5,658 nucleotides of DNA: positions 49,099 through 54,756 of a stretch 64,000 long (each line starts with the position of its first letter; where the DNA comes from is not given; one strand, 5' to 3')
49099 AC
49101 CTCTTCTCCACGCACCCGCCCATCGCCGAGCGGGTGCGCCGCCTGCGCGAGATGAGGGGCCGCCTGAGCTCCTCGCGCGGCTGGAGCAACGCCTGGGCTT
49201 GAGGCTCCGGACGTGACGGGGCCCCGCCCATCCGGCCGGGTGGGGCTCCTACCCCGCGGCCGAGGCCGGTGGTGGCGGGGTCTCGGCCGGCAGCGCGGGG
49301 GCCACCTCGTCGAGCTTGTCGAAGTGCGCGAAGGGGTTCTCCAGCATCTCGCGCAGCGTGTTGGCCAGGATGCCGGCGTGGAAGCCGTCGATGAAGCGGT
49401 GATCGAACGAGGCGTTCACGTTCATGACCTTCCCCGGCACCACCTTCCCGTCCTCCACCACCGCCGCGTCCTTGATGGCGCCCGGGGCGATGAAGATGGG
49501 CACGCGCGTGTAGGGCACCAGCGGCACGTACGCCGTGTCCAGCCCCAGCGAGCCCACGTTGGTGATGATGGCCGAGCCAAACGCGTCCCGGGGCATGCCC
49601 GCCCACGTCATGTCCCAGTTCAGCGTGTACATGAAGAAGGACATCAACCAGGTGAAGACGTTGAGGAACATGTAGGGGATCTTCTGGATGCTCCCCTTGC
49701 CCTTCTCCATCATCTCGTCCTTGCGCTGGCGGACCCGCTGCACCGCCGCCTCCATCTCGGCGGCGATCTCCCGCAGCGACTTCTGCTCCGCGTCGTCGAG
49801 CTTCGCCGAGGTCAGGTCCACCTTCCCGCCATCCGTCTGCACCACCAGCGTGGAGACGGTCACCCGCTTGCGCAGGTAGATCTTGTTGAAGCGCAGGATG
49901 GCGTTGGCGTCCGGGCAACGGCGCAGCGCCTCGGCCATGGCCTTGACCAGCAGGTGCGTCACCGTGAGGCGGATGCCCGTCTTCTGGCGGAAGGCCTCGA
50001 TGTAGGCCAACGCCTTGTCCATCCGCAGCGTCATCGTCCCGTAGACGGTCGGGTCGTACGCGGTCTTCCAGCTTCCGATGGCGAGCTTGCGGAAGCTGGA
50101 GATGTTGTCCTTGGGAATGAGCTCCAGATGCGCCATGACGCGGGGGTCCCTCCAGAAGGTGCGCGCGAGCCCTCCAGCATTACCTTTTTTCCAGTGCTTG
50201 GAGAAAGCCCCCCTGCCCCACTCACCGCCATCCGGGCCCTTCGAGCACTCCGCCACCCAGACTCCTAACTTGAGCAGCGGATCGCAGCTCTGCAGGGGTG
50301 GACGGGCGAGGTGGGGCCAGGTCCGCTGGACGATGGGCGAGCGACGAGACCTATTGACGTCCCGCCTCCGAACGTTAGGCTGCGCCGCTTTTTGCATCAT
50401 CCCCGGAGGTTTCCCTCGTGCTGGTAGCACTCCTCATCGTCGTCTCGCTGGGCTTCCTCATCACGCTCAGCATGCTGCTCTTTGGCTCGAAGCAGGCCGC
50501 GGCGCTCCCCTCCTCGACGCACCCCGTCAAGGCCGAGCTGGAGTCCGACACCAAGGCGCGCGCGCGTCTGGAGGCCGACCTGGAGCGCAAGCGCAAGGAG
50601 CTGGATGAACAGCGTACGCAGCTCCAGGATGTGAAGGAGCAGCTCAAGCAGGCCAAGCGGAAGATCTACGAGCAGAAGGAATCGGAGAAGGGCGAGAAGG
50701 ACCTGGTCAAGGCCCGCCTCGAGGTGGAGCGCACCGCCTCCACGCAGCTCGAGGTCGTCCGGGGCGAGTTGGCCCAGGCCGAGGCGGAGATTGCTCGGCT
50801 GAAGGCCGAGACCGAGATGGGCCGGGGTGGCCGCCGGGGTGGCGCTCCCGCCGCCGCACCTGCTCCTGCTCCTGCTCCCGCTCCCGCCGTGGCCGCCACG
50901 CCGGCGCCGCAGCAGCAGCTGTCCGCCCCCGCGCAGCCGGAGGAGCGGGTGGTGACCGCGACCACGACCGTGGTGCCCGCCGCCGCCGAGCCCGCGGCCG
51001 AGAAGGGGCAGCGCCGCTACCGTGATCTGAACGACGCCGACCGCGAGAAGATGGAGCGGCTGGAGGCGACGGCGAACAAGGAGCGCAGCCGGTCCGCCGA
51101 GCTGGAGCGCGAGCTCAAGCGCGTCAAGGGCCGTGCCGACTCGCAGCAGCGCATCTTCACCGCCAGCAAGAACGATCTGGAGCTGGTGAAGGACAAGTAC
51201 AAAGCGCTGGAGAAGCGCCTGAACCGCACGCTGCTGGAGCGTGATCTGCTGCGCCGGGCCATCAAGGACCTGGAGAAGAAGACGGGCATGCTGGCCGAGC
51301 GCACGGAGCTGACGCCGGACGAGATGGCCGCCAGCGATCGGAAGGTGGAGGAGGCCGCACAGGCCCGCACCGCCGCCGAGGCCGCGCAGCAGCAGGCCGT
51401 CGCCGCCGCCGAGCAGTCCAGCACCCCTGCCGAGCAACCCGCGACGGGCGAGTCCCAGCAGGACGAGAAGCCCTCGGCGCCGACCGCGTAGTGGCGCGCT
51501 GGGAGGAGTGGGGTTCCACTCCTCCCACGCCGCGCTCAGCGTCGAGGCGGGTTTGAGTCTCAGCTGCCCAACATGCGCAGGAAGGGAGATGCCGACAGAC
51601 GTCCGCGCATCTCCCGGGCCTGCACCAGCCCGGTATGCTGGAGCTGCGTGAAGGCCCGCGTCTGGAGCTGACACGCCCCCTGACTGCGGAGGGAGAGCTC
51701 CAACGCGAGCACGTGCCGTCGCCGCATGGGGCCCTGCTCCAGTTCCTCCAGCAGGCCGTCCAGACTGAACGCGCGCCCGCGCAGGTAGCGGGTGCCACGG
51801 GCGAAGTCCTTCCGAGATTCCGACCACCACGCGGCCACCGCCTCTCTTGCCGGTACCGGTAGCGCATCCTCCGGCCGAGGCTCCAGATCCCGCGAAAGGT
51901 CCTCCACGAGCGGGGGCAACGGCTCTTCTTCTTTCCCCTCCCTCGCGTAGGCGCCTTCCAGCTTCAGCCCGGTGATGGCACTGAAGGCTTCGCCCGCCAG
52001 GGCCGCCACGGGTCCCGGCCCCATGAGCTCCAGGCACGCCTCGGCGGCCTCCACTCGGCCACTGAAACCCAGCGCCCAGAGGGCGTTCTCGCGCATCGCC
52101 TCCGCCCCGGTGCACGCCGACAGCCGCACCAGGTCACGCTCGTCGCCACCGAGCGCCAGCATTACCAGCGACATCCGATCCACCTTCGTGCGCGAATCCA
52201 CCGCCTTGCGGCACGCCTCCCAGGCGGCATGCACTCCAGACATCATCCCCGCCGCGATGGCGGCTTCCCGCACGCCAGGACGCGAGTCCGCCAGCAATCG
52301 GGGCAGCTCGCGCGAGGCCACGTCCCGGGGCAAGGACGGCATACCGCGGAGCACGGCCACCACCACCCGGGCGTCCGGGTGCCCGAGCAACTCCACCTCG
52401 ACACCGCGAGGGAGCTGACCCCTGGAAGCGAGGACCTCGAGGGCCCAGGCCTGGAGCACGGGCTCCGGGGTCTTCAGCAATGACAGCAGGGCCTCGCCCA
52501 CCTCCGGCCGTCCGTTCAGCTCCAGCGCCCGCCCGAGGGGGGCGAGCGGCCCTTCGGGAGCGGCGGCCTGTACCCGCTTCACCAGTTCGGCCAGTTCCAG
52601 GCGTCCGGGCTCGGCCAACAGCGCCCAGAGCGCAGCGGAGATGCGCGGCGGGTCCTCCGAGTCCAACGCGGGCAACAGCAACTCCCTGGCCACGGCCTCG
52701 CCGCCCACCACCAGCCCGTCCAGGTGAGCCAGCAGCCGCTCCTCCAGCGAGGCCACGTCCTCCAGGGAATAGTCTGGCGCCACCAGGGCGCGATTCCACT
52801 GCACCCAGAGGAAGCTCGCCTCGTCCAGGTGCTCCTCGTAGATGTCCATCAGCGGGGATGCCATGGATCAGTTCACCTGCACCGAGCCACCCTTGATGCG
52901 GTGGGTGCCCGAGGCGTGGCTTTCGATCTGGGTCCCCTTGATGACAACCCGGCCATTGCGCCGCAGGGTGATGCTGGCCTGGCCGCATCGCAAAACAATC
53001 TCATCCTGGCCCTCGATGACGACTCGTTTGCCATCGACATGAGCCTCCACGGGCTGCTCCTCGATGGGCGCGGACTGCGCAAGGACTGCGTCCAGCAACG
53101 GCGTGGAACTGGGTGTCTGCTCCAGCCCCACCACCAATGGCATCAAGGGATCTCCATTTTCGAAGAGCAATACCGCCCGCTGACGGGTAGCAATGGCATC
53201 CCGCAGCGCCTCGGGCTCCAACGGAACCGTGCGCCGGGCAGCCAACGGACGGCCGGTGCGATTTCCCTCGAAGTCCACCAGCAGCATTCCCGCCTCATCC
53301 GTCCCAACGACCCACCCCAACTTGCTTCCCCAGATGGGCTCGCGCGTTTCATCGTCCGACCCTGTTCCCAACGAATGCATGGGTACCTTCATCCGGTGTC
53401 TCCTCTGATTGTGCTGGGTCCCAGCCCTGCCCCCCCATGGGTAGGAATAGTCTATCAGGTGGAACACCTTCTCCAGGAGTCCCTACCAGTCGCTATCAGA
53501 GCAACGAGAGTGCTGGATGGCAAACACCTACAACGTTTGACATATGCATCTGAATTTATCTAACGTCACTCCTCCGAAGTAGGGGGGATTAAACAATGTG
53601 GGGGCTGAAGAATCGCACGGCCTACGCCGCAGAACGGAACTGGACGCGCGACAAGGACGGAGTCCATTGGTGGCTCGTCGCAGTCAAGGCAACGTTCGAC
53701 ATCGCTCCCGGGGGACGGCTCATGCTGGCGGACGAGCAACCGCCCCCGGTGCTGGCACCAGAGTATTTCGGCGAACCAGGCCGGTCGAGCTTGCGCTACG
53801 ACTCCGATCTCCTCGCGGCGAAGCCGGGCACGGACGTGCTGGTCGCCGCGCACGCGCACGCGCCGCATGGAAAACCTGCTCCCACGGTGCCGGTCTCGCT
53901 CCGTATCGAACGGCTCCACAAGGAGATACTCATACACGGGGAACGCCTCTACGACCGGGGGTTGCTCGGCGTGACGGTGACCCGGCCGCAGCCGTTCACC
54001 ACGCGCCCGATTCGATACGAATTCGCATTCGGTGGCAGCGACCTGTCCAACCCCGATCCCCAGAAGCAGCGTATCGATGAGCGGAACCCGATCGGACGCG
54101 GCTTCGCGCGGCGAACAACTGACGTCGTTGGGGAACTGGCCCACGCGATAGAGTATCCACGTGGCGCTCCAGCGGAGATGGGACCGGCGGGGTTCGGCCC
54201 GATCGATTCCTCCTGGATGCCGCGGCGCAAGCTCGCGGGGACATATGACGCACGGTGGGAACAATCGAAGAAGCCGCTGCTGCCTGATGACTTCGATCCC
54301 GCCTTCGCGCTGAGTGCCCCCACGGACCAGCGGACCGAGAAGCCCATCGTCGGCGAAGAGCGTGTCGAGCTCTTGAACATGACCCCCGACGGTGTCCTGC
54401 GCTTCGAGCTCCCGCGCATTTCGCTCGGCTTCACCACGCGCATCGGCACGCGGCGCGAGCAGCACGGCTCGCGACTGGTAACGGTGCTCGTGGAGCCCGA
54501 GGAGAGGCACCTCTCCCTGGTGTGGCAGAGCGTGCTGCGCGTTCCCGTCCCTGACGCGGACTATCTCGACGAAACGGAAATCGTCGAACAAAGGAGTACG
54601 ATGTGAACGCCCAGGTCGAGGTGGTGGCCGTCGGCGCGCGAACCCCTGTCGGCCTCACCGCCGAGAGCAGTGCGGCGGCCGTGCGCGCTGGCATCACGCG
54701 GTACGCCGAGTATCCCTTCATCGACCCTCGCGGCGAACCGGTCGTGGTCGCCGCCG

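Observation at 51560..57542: T6SS-style PAAR-like (DUF4150) toxin/immunity island with DUF2169 adaptor and a divergent TIGR02270-like/beta-repeat gene pair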

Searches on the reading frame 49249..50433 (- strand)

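Call 19: search_protein_families(library=pfam, max_evalue=0.0001, proteins=[window:49249-50433:-])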
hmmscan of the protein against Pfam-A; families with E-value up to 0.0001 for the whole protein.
window:49249-50433:- (394 aa): 1 family
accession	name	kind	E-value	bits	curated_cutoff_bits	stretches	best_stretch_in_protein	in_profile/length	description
PF00198.28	2-oxoacid_dh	-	1.8e-30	106.6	23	2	287-368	149-228/232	2-oxoacid dehydrogenases acyltransferase (catalytic domain)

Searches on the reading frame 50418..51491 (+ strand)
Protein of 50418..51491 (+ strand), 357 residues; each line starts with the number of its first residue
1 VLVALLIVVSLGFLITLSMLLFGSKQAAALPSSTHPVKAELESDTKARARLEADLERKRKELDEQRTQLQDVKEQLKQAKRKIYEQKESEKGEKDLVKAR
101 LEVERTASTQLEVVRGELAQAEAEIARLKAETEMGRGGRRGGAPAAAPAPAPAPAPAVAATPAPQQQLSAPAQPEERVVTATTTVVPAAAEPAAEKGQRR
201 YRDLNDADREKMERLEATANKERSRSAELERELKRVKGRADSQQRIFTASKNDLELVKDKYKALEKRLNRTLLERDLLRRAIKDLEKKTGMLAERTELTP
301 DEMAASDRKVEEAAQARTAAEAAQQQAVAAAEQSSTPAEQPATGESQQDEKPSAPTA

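Call 3: search_protein_families(library=pfam, proteins=[window:50418-51491:+], max_evalue=0.01)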
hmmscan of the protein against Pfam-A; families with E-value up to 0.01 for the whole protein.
window:50418-51491:+ (357 aa): 2 families
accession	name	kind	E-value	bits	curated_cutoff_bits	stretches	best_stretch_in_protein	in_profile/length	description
PF05911.16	FPP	-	0.0001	21.2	40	1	35-133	695-793/871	Filament-like plant protein, long coiled-coil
PF03961.19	FapA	-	0.0041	17.2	31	1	42-133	138-227/272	Flagellar Assembly Protein A beta solenoid domain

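Call 4: search_protein_families(library=ncbifam, proteins=[window:50418-51491:+], max_evalue=0.01)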
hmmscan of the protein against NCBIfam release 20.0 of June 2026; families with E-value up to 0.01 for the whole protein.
window:50418-51491:+ (357 aa): 4 families
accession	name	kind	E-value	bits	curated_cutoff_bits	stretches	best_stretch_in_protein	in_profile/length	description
TIGR02168.1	SMC_prok_B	equivalog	2.6e-07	28.8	567.35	1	32-132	302-402/1181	chromosome segregation protein SMC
TIGR02169.1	SMC_prok_A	equivalog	0.005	14.5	729.4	0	35-131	354-450/1165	chromosome segregation protein SMC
NF010745.0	PRK14147.1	equivalog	0.0057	16.5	184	1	23-83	9-70/172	nucleotide exchange factor GrpE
NF045487.1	ASRP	equivalog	0.0065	15.1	300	1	39-132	142-234/593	archaea-specific SMC-related protein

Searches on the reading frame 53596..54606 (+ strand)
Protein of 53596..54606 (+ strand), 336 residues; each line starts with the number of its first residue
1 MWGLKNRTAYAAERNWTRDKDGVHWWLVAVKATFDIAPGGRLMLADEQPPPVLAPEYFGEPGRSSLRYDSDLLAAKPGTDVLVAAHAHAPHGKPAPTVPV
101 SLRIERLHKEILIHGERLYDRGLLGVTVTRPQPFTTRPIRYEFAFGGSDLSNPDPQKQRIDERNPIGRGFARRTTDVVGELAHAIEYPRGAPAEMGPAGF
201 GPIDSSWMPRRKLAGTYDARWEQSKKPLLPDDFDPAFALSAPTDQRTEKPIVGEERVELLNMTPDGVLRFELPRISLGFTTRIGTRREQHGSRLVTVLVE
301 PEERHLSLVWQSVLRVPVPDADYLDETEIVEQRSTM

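Call 3: search_protein_families(library=pfam, proteins=[window:53596-54606:+], max_evalue=0.01)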
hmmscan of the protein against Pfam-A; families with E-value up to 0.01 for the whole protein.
window:53596-54606:+ (336 aa): 1 family
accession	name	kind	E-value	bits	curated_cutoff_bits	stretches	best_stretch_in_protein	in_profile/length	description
PF09937.14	DUF2169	-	3.6e-86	289.6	25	1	21-310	1-293/294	Uncharacterized protein conserved in bacteria (DUF2169)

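Call 4: search_protein_families(library=ncbifam, proteins=[window:53596-54606:+], max_evalue=0.01)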
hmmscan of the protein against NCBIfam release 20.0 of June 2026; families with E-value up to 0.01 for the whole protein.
window:53596-54606:+ (336 aa): 0 families
